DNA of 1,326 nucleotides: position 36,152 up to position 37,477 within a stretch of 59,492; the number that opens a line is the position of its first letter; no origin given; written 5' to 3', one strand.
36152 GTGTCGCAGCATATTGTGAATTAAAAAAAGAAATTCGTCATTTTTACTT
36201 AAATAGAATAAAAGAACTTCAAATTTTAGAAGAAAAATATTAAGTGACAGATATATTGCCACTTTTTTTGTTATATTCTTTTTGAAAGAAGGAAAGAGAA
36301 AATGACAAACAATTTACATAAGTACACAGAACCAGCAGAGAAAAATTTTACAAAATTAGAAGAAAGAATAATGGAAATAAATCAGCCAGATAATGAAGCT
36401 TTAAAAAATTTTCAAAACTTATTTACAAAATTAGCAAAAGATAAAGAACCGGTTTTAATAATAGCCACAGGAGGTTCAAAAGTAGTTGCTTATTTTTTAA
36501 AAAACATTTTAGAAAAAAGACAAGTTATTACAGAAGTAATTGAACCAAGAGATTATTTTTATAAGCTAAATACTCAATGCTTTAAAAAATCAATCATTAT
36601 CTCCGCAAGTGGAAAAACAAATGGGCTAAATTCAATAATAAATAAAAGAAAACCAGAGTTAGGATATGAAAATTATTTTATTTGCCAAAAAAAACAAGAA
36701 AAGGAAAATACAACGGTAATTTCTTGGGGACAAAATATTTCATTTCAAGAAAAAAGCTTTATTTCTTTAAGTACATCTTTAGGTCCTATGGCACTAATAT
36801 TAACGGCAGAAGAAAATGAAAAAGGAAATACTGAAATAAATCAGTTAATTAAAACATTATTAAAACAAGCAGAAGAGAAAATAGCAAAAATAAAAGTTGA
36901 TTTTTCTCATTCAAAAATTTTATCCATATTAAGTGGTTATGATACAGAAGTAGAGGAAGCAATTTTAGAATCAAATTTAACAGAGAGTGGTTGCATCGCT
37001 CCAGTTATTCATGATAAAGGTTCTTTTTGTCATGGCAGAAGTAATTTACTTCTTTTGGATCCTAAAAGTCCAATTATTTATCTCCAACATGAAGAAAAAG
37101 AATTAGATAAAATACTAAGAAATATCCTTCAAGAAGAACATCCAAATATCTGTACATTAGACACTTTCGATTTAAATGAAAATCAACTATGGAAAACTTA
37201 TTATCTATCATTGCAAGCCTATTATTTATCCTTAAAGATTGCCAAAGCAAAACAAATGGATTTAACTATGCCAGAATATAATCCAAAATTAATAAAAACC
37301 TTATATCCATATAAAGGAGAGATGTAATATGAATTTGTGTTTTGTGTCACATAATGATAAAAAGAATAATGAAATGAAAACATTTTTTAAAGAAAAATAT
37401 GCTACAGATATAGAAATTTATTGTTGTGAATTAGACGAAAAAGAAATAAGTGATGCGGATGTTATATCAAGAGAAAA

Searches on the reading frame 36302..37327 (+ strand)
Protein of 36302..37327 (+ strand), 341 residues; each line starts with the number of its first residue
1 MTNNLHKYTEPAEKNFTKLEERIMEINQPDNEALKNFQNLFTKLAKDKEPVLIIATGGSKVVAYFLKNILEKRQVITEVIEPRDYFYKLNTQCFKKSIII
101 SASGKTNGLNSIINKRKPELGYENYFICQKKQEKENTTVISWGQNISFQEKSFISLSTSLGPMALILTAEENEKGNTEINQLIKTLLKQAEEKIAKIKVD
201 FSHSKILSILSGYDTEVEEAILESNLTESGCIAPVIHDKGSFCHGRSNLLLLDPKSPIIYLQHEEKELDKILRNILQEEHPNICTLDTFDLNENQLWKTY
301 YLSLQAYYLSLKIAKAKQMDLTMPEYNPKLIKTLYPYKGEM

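Call 27: search_protein_families(library=pfam, proteins=[window:36302-37327:+], max_evalue=0.001)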
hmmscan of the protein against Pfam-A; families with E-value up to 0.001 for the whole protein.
window:36302-37327:+ (341 aa): 0 families

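Call 71: search_protein_families(library=padloc, proteins=[window:36302-37327:+], max_evalue=0.01)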
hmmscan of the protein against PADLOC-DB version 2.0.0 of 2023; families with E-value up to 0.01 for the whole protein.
window:36302-37327:+ (341 aa): 1 family
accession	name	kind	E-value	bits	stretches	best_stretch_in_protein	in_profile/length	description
PDLC02049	Cas7fv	-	0.0043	14.5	1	134-194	166-225/315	-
